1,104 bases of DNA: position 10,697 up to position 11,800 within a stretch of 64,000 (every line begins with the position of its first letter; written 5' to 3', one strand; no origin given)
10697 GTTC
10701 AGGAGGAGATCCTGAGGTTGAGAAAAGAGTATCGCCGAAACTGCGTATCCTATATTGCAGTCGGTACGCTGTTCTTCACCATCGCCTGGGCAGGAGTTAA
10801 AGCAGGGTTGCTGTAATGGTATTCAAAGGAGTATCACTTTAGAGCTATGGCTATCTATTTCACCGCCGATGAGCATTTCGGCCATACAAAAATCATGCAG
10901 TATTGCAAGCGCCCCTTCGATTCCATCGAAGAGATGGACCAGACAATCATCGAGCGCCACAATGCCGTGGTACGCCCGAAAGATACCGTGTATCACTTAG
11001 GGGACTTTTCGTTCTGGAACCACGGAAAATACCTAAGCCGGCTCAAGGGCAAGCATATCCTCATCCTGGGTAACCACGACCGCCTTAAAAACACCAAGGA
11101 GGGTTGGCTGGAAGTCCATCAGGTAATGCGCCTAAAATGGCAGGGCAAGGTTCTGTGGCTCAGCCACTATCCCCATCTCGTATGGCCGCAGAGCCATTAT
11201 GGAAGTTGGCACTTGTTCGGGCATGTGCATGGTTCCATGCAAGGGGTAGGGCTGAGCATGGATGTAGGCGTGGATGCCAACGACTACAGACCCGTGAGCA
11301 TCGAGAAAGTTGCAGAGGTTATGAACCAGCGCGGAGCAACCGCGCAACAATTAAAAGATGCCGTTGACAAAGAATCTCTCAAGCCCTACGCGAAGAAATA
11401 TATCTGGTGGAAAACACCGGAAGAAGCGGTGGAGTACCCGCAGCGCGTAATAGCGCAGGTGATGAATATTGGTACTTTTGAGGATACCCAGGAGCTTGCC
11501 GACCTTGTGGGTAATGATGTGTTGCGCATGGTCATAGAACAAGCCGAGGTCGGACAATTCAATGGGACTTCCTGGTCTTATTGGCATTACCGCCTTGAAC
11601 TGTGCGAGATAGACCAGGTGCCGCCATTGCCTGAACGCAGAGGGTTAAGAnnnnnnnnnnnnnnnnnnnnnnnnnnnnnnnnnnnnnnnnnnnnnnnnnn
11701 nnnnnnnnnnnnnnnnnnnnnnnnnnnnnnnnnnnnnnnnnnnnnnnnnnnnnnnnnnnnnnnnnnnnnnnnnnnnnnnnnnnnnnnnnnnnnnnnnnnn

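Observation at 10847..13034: Translationally coupled phosphoesterase / zeta-like kinase / histidine phosphatase triad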

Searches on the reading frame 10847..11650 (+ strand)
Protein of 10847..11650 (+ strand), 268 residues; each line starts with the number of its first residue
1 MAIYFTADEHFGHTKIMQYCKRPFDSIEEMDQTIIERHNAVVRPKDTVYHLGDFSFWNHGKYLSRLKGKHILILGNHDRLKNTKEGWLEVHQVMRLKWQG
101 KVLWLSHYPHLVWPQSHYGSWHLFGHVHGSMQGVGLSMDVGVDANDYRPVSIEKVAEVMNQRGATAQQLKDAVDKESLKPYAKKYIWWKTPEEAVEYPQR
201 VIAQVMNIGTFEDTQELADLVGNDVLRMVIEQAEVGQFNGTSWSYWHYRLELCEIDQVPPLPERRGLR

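Call 3: search_protein_families(library=pfam, proteins=[window:10847-11650:+], max_evalue=0.01)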
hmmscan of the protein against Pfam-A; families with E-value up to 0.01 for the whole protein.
window:10847-11650:+ (268 aa): 1 family
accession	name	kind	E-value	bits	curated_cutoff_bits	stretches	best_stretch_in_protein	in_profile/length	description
PF12850.12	Metallophos_2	-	3.4e-05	24.3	27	1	35-109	16-90/154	Calcineurin-like phosphoesterase superfamily domain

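Call 4: search_protein_families(library=ncbifam, proteins=[window:10847-11650:+], max_evalue=0.01)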
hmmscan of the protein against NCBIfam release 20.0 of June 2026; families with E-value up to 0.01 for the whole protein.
window:10847-11650:+ (268 aa): 1 family
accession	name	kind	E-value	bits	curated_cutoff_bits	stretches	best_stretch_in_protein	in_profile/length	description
TIGR04123.1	P_estr_lig_assc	hypoth_equivalog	0.003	17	150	1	68-131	99-154/207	ligase-associated DNA damage response endonuclease PdeM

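Call 9: search_protein_families(library=padloc, proteins=[window:10847-11650:+], max_evalue=0.01)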
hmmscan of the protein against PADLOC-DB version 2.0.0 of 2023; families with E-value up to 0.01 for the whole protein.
window:10847-11650:+ (268 aa): 0 families

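Call 10: search_protein_families(library=phrogs, proteins=[window:10847-11650:+], max_evalue=0.001)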
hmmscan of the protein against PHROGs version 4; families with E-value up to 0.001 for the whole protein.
window:10847-11650:+ (268 aa): 2 families
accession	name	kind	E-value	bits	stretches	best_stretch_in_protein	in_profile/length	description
phrog_547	-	other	3.8e-53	181.1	1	1-171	29-211/245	phosphoesterase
phrog_30537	-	unknown function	1e-05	26.8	1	17-59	2-43/87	-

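Call 18: search_solved_structures(query=window:10847-11650:+, max_evalue=1, show_alignments=2)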
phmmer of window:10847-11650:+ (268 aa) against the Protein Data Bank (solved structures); distinct sequences matched with E-value up to 1: 1.
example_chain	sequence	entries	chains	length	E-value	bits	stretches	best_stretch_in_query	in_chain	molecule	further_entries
1xm7_A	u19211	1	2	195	1.6e-14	57.2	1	3-110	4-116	hypothetical protein aq_1665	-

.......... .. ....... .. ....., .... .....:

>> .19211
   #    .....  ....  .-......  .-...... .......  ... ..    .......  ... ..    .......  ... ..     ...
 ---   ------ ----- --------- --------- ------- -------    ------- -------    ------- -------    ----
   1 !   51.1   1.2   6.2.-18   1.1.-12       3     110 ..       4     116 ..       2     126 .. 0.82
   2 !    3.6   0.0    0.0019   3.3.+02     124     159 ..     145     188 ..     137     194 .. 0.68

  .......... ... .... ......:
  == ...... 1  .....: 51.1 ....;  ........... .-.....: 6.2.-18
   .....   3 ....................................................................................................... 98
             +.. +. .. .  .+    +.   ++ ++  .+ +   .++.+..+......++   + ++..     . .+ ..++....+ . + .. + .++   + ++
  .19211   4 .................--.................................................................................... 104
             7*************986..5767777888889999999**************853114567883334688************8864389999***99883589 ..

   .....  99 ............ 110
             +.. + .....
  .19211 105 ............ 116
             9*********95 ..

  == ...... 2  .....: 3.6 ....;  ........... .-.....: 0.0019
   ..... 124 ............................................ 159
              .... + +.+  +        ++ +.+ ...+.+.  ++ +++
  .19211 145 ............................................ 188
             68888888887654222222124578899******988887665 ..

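Call 34: find_homologous_proteins(query=window:10847-11650:+, max_evalue=1e-10)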
Query window:10847-11650:+ (268 aa): 457 proteins with E <= 1e-10 among 809 candidates; the best 120 are listed.
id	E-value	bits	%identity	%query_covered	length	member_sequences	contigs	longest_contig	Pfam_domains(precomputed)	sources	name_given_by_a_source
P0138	2.4e-181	619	97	100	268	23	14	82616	-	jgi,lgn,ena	jgi:calcineurin-like phosphoesterase family protein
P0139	9.3e-68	247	67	59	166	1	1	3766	-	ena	-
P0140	3.4e-67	245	63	59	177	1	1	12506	-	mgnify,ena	mgnify:CR=1 FL=1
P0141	2.8e-64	235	61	60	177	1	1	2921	-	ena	-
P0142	1.2e-63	233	61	59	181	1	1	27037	-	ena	-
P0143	4.5e-63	231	59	60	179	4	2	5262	-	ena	-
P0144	4.0e-62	228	56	65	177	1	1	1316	-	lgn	-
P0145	1.4e-60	223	57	60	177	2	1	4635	-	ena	-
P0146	4.1e-60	222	58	59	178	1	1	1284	-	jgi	-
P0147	1.7e-58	216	55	60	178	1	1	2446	-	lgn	-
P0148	8.2e-51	191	52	62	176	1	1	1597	-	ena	-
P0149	1.2e-47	181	54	59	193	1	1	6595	PF12850.13,PF00149.34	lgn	-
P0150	2.8e-47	179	51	60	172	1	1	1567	PF12850.13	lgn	-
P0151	1.2e-46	177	50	60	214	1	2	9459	PF12850.13,PF00149.34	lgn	-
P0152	4.6e-46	176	49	59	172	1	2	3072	-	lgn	-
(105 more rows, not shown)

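Call 36: find_encoding_contigs(protein=P0138, flank=7000, max_places=6)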
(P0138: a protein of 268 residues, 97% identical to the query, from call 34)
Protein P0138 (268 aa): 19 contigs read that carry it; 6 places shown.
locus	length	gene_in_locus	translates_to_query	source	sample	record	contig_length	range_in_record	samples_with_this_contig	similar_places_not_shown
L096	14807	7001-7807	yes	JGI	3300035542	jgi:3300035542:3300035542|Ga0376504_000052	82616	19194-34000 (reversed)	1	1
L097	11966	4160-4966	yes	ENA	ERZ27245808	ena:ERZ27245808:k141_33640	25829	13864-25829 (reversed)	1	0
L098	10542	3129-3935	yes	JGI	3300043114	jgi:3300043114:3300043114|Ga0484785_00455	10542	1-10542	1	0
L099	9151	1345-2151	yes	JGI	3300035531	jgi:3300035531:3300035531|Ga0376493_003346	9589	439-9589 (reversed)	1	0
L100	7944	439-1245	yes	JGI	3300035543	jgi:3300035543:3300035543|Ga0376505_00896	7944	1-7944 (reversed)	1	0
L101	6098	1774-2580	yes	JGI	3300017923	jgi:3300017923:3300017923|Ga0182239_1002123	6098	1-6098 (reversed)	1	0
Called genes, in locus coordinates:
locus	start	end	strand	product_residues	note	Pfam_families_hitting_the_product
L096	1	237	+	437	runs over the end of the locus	PF01420:Methylase_S (weak)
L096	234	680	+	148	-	-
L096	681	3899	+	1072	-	PF04313:HSDR_N, PF00270:DEAD (weak), PF04851:ResIII, PF18766:SWI2_SNF2, PF22679:T1R_D3-like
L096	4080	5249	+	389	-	PF13542:HTH_Tnp_ISL3 (weak), PF01610:DDE_Tnp_ISL3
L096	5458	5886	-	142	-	-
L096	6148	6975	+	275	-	-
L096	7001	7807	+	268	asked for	-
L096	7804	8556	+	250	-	PF06414:Zeta_toxin, PF13671:AAA_33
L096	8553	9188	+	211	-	PF00300:His_Phos_1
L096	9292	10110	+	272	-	PF00149:Metallophos, PF12850:Metallophos_2 (faint)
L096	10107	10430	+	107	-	PF18765:Polbeta, PF01909:NTP_transf_2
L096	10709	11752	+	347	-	PF01381:HTH_3 (weak), PF12844:HTH_19 (weak), PF13560:HTH_31 (weak), PF00149:Metallophos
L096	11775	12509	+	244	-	PF00149:Metallophos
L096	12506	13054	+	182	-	PF01637:ATPase_2 (weak), PF13191:AAA_16 (weak), PF13401:AAA_22 (weak)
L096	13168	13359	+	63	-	-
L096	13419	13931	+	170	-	-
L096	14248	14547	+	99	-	-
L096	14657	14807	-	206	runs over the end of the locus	-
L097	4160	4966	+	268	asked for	-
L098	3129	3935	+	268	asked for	-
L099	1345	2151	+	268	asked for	-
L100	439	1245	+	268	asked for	-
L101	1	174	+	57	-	?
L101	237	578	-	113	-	-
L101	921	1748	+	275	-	-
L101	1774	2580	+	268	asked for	-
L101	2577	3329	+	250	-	PF06414:Zeta_toxin, PF13671:AAA_33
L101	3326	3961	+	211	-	PF00300:His_Phos_1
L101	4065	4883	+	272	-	PF00149:Metallophos, PF12850:Metallophos_2 (faint)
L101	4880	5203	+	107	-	PF18765:Polbeta, PF01909:NTP_transf_2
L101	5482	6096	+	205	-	?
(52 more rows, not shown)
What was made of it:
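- The block's position relative to the relaxase differs between backbones (call 36).
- Tried and rejected: I rejected this as unsupported because its position relative to the relaxase differs between backbones (call 36).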

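Call 37: find_encoding_contigs(protein=P0142, flank=5000, max_places=2)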
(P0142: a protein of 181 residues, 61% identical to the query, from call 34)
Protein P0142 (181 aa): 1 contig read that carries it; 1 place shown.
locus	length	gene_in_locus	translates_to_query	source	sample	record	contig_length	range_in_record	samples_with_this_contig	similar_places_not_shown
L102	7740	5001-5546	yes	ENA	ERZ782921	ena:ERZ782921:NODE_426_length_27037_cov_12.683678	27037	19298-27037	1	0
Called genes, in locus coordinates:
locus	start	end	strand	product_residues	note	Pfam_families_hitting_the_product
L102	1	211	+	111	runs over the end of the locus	-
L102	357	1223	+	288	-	-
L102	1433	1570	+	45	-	-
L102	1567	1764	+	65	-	-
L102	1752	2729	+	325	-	-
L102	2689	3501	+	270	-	PF00149:Metallophos, PF12850:Metallophos_2 (faint)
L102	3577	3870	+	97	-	PF14198:TnpV (weak)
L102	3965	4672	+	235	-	PF00149:Metallophos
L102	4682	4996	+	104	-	PF21866:DUF6915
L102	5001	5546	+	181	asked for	-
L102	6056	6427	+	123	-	-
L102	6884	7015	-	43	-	-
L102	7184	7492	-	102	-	-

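Call 38: find_encoding_contigs(protein=P0140, flank=5000, max_places=2)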
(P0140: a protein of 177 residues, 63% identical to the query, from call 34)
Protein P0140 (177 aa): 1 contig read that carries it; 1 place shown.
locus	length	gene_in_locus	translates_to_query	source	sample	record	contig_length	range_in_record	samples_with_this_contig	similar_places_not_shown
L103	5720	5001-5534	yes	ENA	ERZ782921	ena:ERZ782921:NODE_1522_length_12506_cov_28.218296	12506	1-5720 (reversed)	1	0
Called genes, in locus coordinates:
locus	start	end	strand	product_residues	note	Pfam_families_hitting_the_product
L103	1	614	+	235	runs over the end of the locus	-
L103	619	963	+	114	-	-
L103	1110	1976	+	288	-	-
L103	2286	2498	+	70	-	-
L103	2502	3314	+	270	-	PF00149:Metallophos, PF12850:Metallophos_2 (faint)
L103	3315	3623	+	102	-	-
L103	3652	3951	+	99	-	PF14198:TnpV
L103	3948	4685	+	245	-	PF00149:Metallophos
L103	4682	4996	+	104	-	PF21866:DUF6915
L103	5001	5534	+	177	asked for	-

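Call 62: search_protein_families(library=pfam, proteins=[L096:6148-6972:+], max_evalue=1)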
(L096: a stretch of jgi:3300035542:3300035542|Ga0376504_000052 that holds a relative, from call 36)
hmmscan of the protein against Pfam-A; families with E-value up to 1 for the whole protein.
L096:6148-6972:+ (275 aa): 8 families
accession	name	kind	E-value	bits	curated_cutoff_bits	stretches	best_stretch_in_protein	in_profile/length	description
PF11740.13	KfrA_N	-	2.4e-24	86.6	26.1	1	5-119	2-112/113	Plasmid replication region DNA-binding N-term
PF07889.17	DUF1664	-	0.00046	20.7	34.6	1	63-146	44-122/124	Protein of unknown function (DUF1664)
PF00038.26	Filament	-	0.0023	18.1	40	1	129-262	22-152/313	Intermediate filament protein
PF05557.18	MAD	-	0.041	12.7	30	1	42-250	260-457/661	Mitotic checkpoint protein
PF02843.22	GARS_C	-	0.14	13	34.8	1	226-254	61-89/92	Phosphoribosylglycinamide synthetase, C domain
PF05010.19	TACC_C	-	0.29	11.3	29.9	1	95-259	6-167/201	Transforming acidic coiled-coil-containing protein (TACC), C-terminal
PF08614.16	ATG16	-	0.37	11.4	33.7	1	48-152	39-150/200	Autophagy protein 16 (ATG16)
PF16754.10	Pesticin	-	0.68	10.3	25.8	0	18-84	11-78/156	Bacterial toxin homologue of phage lysozyme, C-term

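Call 75: search_dna_similar(query=window:10847-11650:+, collection=plasmids, mode=protein, max_rows=20)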
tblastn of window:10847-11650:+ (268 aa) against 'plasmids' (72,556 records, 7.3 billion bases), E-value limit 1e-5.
Records with a match: 247; places in all: 252; records where one place covers at least 80% of the query: 0.
Best place of each record, by identity: <60% 247.
By first word of the organism name: Rhizobium 79; Sinorhizobium 75; Halobacterium 8; Mesorhizobium 6; Paracoccus 6; Bacillus 5; Methylobacterium 4; Neorhizobium 3; Agrobacterium 3; Collinsella 3; and 34 more.
By predicted mobility (MOB-suite, as given by PLSDB): non-mobilizable 124; mobilizable 69; conjugative 54.
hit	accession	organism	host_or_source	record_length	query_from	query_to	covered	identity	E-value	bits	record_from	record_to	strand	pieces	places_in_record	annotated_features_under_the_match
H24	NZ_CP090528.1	Cupriavidus metallidurans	cell sulture,soil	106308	1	191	71%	36.4%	3e-24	108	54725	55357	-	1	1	metallophosphoesterase | hypothetical protein (x2)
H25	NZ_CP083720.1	Cupriavidus metallidurans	pure culture,activated sludge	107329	1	191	71%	36.4%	3e-24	108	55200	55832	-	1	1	metallophosphoesterase | hypothetical protein (x2)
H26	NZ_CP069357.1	Microvirga sp. VF16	Vachellia farnesiana,Cell culture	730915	1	163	61%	42.6%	4e-30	125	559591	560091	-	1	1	metallophosphoesterase family protein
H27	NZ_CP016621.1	Microvirga ossetica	Vicia alpestris,cell culture,nodules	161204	1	163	61%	42.0%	2e-31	129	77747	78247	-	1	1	metallophosphoesterase family protein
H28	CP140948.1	Sinorhizobium meliloti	Medicago lupulina,whole organism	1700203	3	165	61%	40.7%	1e-27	119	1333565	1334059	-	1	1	none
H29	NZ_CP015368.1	Methylobacterium phyllosphaerae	cell culture,leaf tissues of rice in ...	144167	1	155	58%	42.6%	3e-31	129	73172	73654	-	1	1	metallophosphoesterase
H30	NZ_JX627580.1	Methylobacterium oryzae CBMB20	-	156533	1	155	58%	42.6%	4e-31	128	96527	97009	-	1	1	metallophosphoesterase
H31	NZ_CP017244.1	Rhizobium etli 8C-3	Phaseolus vulgaris,cell culture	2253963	3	201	74%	33.0%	4e-24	108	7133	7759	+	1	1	record has no annotation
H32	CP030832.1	Neorhizobium sp. NCHU2750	Rosa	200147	3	173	64%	38.3%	3e-23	105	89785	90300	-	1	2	hydrolase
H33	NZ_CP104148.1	Sinorhizobium medicae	Trigonella foenum-graecum,cell culture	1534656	3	161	59%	41.1%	1e-27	118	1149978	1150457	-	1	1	none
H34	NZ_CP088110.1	Sinorhizobium medicae WSM1115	cell culture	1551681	3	161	59%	41.1%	1e-27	118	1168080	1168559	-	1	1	none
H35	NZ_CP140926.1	Sinorhizobium medicae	Medicago lupulina,whole organism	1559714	3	161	59%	41.1%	1e-27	118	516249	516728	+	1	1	none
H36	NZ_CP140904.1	Sinorhizobium medicae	Medicago lupulina,whole organism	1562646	3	161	59%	41.1%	1e-27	118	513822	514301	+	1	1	none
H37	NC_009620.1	Sinorhizobium medicae WSM419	-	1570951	3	161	59%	41.1%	1e-27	118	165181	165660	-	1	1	none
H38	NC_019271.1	Veillonella sp. OK1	Homo sapiens,saliva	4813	1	174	65%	37.4%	4e-25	111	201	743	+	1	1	metallophosphoesterase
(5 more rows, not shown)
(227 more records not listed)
